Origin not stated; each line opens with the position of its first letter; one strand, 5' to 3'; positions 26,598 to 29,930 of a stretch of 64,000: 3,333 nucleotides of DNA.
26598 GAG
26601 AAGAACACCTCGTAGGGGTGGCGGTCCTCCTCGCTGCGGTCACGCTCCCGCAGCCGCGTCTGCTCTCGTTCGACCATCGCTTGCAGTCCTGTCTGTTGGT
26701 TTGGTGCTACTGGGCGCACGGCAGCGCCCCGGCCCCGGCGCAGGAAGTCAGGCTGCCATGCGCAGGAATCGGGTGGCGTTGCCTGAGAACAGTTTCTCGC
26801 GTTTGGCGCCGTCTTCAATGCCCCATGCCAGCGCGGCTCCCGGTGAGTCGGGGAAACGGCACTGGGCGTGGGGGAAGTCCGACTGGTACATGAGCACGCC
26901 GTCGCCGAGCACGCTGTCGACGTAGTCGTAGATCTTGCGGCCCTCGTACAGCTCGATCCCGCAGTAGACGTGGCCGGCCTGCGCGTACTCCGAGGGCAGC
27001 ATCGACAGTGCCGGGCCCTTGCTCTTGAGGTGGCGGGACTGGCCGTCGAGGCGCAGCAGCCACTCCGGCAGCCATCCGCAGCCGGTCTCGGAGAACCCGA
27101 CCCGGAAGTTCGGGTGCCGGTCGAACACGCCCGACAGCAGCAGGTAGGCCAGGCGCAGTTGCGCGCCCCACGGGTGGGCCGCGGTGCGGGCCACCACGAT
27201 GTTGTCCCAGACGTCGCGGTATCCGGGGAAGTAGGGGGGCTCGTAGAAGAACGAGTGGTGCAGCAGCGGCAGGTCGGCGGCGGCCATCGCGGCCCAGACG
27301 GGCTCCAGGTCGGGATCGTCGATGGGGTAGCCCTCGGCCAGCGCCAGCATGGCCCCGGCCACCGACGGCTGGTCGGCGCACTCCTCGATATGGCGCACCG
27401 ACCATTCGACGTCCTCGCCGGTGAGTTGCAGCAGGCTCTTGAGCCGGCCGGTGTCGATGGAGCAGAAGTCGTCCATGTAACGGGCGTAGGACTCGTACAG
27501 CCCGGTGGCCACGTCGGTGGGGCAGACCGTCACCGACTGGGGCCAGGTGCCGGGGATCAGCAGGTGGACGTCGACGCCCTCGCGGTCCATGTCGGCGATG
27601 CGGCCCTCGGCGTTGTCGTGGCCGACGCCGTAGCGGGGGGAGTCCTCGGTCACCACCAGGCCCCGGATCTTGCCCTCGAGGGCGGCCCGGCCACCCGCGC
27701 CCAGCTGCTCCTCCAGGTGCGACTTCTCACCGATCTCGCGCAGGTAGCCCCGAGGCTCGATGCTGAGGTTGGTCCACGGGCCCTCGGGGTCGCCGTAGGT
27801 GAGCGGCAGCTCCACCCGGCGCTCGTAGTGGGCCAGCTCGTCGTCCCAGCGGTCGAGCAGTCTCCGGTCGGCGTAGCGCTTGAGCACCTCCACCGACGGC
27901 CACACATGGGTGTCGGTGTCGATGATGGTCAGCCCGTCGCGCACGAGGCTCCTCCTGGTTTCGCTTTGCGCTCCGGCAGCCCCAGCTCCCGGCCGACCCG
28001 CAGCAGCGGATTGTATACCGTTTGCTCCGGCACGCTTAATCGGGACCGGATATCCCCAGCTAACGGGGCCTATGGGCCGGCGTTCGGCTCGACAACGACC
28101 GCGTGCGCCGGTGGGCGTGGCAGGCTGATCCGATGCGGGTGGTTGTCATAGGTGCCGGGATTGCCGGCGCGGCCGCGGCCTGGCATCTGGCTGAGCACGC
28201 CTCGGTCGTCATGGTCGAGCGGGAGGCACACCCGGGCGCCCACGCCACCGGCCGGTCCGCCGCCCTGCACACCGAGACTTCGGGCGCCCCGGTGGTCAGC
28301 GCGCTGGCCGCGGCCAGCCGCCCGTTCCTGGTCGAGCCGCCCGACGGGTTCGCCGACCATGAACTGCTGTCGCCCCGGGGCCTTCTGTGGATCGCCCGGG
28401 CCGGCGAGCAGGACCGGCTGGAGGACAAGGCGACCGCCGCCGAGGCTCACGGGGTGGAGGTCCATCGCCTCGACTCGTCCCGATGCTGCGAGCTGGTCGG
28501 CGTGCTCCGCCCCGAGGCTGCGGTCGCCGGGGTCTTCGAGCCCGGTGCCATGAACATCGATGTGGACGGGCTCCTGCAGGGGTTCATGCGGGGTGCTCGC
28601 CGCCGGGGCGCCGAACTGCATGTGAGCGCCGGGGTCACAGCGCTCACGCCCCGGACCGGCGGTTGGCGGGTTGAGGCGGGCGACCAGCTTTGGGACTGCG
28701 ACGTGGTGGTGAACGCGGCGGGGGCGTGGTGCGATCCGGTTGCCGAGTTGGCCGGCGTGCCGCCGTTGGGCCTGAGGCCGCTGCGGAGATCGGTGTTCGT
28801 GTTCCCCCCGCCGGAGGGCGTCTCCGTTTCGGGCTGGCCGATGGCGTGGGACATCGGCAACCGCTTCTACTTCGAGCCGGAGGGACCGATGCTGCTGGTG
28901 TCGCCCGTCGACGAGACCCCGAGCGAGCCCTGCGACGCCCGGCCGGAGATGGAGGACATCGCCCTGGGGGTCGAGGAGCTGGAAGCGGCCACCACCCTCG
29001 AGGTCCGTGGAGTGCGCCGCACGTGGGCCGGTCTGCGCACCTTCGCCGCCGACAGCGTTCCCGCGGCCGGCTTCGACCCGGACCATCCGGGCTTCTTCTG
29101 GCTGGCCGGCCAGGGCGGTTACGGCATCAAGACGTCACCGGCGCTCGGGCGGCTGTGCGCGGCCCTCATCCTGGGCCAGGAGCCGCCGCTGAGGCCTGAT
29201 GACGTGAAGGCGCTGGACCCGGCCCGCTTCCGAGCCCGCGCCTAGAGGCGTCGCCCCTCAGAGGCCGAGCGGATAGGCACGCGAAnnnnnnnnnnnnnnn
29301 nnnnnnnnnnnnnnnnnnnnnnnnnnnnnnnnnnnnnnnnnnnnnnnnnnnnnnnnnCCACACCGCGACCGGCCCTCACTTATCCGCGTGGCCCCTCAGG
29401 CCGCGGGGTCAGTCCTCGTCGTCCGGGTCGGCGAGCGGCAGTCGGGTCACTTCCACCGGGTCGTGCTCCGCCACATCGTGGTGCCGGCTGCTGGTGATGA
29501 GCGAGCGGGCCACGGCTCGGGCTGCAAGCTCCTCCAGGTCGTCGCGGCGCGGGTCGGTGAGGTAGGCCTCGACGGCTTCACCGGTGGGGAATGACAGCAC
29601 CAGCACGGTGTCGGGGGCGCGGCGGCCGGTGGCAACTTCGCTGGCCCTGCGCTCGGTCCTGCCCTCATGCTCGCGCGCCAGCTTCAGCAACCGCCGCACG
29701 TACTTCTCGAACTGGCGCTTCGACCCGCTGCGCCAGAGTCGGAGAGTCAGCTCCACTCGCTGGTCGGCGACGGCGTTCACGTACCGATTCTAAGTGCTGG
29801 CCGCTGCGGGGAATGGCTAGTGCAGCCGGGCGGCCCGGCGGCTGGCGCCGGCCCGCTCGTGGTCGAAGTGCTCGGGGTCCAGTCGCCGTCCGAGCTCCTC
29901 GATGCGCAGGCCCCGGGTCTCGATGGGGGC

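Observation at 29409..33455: Candidate F420-driven multicomponent oxygenase: FrhB-like protein + Fer2 ferredoxin + Rieske ferredoxin + heme-oxygenase-fold (PqqC/TenA-like) protein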

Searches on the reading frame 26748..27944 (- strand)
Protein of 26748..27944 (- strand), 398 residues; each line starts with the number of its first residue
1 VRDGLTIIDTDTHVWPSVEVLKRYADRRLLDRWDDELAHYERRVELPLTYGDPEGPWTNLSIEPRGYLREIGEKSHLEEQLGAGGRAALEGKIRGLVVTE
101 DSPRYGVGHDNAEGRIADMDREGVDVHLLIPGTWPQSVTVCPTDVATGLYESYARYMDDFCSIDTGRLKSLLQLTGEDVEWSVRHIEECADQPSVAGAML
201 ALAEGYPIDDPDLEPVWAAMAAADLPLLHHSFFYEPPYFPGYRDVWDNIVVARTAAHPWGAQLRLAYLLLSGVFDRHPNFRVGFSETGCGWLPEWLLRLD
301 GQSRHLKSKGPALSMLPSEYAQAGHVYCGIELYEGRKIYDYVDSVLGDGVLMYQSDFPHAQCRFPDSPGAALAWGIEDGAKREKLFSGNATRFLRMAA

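Call 4: search_protein_families(library=pfam, proteins=[window:26748-27944:-], max_evalue=0.01)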
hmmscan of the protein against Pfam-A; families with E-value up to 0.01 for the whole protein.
window:26748-27944:- (398 aa): 1 family
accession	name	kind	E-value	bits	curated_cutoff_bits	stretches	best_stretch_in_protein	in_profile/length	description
PF04909.20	Amidohydro_2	-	3.4e-16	60.3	26.4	1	113-395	22-288/289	Amidohydrolase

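Call 5: search_protein_families(library=ncbifam, proteins=[window:26748-27944:-], max_evalue=0.01)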
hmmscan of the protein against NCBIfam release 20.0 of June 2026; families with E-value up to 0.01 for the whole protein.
window:26748-27944:- (398 aa): 0 families

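Call 53: search_solved_structures(query=window:26748-27944:-, max_evalue=0.01, show_alignments=1)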
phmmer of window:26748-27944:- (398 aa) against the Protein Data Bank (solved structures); distinct sequences matched with E-value up to 0.01: 32.
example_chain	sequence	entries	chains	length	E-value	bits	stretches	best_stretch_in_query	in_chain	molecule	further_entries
8sm8_G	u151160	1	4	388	1.8e-17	66.8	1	148-393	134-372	Putative amidohydrolase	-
8sm7_A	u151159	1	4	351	5.8e-16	61.8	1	146-396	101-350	Amidohydrolase 2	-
8sm9_F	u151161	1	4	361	7.8e-16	61.4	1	162-387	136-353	Amidohydrolase 2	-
4icm_A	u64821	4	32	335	1.6e-13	53.8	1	111-361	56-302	5-carboxyvanillate decarboxylase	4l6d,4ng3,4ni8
8sm6_A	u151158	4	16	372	1.7e-13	53.7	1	119-365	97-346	Amidohydrolase family protein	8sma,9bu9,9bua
6omp_A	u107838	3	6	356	2.6e-12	49.8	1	115-368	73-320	PtmU3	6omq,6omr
6m1w_B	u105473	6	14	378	8.1e-12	48.2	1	165-394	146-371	Amidohydrolase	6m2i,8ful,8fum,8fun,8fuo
4inf_A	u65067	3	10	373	6.6e-11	45.2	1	110-394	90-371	METAL-DEPENDENT HYDROLASE | 5-Carboxyvanillate Decarboxylase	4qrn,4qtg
4qs5_A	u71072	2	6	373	3.1e-10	43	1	110-393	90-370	Ligw2 Decarboxylase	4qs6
8yt2_A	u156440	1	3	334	3.7e-09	39.4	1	114-395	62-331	2-amino-3-carboxymuconate 6-semialdehyde decarboxylase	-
6mgt_A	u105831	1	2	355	5.8e-09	38.8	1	114-395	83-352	2-amino-3-carboxymuconate 6-semialdehyde decarboxylase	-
4ifk_B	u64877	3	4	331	8.5e-09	38.2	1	114-395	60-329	2-amino-3-carboxymuconate 6-semialdehyde decarboxylase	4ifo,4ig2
2hbv_A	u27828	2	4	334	8.8e-09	38.2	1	114-395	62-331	2-amino-3-carboxymuconate 6-semialdehyde decarboxylase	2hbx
6mgs_A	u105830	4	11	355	1.1e-08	37.9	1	114-395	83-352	2-amino-3-carboxymuconate 6-semialdehyde decarboxylase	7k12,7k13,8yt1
4epk_A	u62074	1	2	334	1.2e-08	37.7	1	114-395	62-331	2-amino-3-carboxymuconate 6-semialdehyde decarboxylase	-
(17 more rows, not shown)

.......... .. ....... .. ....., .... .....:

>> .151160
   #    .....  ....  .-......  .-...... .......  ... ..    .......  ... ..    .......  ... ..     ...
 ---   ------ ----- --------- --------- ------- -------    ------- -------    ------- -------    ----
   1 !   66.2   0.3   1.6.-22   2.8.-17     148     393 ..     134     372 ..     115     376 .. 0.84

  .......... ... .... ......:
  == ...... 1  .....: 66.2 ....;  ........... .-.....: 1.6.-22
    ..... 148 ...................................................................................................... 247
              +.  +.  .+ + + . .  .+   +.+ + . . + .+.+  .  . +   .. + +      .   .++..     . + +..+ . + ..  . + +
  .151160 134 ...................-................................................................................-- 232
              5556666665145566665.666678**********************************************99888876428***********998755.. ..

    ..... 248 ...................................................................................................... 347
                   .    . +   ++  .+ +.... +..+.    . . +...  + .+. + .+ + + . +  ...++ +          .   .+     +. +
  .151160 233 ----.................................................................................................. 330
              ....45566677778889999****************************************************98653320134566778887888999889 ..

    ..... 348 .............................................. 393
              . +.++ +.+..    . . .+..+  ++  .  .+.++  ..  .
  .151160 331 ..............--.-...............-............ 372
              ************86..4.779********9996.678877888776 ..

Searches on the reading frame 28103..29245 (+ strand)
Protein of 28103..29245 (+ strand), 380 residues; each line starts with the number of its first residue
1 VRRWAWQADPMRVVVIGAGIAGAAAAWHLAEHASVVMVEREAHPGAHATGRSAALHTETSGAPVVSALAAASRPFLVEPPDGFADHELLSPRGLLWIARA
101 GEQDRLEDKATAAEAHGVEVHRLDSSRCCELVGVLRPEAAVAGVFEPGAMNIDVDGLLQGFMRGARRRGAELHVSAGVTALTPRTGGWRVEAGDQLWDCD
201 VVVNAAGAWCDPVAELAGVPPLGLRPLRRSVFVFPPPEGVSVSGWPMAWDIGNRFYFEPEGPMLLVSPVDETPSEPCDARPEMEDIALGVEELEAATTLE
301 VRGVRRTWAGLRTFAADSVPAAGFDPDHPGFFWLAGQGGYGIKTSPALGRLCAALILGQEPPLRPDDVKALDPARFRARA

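Call 4: search_protein_families(library=pfam, proteins=[window:28103-29245:+], max_evalue=0.01)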
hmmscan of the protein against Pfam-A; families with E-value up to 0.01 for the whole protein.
window:28103-29245:+ (380 aa): 6 families
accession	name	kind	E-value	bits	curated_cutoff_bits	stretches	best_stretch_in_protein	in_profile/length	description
PF01266.30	DAO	-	2e-55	189.2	27.9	1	12-355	1-353/353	FAD dependent oxidoreductase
PF13450.12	NAD_binding_8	-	7.8e-08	32.9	21.9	1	15-53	1-40/68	NAD(P)-binding Rossmann-like domain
PF07992.20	Pyr_redox_2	-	1.6e-05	24.9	26.1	1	11-58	1-50/291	Pyridine nucleotide-disulphide oxidoreductase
PF13454.12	NAD_binding_9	-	0.00041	20.8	21.8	0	14-54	1-48/155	FAD-NAD(P)-binding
PF01494.25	FAD_binding_3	-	0.00043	20.1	22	1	12-59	3-49/349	FAD binding domain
PF01134.28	GIDA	-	0.0098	15.4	22.1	0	13-38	2-28/391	Glucose inhibited division protein A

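Call 5: search_protein_families(library=ncbifam, proteins=[window:28103-29245:+], max_evalue=0.01)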
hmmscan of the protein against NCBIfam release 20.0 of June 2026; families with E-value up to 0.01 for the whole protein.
window:28103-29245:+ (380 aa): 41 families (the best 25 are shown)
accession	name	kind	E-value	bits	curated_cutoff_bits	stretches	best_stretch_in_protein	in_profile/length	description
NF008425.0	PRK11259.1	equivalog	1.2e-19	70.5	257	1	12-377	6-376/377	N-methyl-L-tryptophan oxidase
NF002480.1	PRK01747.1-1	equivalog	7e-19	67.7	540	1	9-379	247-640/645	bifunctional tRNA (5-methylaminomethyl-2-thiouridine)(34)-methyltransferase MnmC2/FAD-dependent 5-carboxymethylaminomethyl-2-thiouridine(34)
TIGR03197.1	MnmC_Cterm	equivalog_domain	1.3e-18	67.2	174.2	2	13-218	2-211/400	FAD-dependent 5-carboxymethylaminomethyl-2-thiouridine(34) oxidoreductase MnmC1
TIGR02352.1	thiamin_ThiO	equivalog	4.1e-16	59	250.8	1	13-217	1-214/351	glycine oxidase ThiO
NF008726.1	PRK11728.1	equivalog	2.2e-13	49.8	299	1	12-220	2-212/389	L-2-hydroxyglutarate oxidase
NF001933.0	PRK00711.1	subfamily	4.6e-13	48.9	383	2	11-48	1-39/429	D-amino acid dehydrogenase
NF050086.1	pipecolate_AmaA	exception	1.5e-12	46.9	600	2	100-210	131-237/425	L-pipecolate oxidase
NF033460.1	glycerol3P_ox_II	equivalog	7.2e-09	35.3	460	1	148-225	145-223/361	type 2 glycerol-3-phosphate oxidase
TIGR01377.1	soxA_mon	subfamily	7.7e-08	31.5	479.65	1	13-234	3-223/381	amino oxidase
TIGR01373.1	soxB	subfamily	1.7e-07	30.5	529.45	1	12-361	32-387/407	sarcosine oxidase subunit beta family protein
TIGR02032.1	GG-red-SF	subfamily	2.2e-07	30.8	158.8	1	13-46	3-37/297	geranylgeranyl reductase family protein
TIGR03364.1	HpnW_proposed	hypoth_equivalog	2.2e-07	30.3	285.1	1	12-156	2-146/365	TIGR03364 family FAD-dependent oxidoreductase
TIGR03377.1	glycerol3P_GlpA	equivalog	8.3e-06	24.6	552.8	1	13-232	2-225/530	anaerobic glycerol-3-phosphate dehydrogenase subunit GlpA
NF045637.1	carotdesatCrtDProt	equivalog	1.5e-05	23.7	580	1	13-49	1-38/485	1-hydroxycarotenoid 3,4-desaturase CrtD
NF049967.1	QhpG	equivalog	2.6e-05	23.3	240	1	13-74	1-62/423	flavin-dependent monooxygenase QhpG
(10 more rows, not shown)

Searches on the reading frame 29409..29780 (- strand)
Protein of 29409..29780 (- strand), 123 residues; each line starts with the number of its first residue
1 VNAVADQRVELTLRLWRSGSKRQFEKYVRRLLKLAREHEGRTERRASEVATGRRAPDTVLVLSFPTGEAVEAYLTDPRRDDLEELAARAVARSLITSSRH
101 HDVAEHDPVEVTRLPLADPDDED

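Call 4: search_protein_families(library=pfam, proteins=[window:29409-29780:-], max_evalue=0.01)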
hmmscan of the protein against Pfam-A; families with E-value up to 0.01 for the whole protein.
window:29409-29780:- (123 aa): 1 family
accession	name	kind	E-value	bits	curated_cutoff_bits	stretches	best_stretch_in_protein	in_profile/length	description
PF07045.17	DUF1330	-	0.00074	20.3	23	1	21-94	13-88/94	Domain of unknown function (DUF1330)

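Call 5: search_protein_families(library=ncbifam, proteins=[window:29409-29780:-], max_evalue=0.01)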
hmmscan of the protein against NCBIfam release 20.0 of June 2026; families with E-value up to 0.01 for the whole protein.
window:29409-29780:- (123 aa): 0 families
